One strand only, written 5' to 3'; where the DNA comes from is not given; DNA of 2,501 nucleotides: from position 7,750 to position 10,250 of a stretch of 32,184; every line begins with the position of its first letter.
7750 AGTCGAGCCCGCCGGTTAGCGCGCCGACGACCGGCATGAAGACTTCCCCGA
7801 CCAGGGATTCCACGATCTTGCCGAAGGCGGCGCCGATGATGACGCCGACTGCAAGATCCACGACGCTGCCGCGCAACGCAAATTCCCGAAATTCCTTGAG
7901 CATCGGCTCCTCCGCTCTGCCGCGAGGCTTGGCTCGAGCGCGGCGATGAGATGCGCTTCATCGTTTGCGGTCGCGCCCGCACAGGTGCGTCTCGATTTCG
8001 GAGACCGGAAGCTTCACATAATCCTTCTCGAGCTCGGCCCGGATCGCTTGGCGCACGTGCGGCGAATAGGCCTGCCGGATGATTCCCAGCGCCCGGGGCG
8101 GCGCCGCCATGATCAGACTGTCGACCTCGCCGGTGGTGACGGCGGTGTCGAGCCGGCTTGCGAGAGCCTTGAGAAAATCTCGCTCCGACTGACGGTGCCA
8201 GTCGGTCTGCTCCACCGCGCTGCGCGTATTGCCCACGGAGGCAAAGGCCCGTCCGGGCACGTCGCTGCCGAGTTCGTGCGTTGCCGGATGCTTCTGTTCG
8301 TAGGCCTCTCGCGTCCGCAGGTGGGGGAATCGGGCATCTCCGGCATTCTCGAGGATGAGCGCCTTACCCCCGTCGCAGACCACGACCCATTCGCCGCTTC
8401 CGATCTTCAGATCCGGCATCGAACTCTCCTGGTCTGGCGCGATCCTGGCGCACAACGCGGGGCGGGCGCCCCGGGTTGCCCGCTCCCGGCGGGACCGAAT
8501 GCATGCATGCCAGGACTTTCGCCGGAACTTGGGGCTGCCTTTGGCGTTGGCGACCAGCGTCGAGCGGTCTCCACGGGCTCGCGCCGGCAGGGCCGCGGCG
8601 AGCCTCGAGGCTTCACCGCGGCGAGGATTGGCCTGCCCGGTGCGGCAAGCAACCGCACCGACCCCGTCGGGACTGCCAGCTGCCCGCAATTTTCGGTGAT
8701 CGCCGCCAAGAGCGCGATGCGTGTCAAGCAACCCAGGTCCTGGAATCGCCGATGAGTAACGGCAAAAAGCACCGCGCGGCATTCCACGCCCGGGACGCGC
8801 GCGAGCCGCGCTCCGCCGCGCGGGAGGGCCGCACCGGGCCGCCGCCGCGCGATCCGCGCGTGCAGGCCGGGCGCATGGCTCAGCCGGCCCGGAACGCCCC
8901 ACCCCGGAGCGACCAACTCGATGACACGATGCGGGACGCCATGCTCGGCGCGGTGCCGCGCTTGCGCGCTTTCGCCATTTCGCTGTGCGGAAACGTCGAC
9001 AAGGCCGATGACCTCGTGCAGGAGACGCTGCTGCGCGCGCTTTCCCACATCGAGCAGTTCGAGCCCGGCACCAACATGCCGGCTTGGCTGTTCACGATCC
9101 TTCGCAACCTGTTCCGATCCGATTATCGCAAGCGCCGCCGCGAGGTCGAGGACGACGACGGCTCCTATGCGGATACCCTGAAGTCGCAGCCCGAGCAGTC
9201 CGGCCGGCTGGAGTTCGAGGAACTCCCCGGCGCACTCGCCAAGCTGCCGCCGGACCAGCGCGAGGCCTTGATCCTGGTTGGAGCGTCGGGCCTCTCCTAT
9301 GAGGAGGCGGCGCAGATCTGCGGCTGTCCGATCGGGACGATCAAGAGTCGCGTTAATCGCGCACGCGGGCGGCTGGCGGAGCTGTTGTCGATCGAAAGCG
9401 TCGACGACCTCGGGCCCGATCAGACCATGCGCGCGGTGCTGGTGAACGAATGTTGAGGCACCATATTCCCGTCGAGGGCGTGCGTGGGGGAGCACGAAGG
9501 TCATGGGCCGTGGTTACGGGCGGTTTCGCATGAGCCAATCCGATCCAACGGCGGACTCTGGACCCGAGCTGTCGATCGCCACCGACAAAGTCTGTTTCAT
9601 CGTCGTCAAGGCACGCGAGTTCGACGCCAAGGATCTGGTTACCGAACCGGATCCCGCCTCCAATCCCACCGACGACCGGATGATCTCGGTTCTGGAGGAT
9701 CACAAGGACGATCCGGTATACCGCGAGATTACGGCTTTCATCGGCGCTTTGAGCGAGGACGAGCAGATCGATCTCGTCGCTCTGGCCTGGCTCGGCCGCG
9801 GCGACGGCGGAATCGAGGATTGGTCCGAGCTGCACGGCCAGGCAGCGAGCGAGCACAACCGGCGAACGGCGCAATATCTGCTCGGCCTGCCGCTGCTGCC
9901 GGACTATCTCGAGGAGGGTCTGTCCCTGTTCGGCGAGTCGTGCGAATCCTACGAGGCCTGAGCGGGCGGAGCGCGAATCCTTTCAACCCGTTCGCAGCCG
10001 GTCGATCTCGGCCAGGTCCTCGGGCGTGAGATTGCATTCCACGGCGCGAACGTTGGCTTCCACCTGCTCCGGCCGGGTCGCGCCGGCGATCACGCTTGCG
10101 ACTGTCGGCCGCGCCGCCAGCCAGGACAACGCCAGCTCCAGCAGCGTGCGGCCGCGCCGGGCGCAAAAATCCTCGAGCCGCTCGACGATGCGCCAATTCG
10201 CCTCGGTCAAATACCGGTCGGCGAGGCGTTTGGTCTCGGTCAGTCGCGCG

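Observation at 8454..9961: Orphan EcfG-like sigma factor with its own EcfG-type promoter and a DUF3775 gene instead of nepR/phyR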

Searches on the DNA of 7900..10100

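Call 46: search_rna_families(source=window, start=7900, end=10100, threshold=evalue, max_evalue=1)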
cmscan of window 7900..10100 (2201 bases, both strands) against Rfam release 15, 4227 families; matches with E-value up to 1: 0.
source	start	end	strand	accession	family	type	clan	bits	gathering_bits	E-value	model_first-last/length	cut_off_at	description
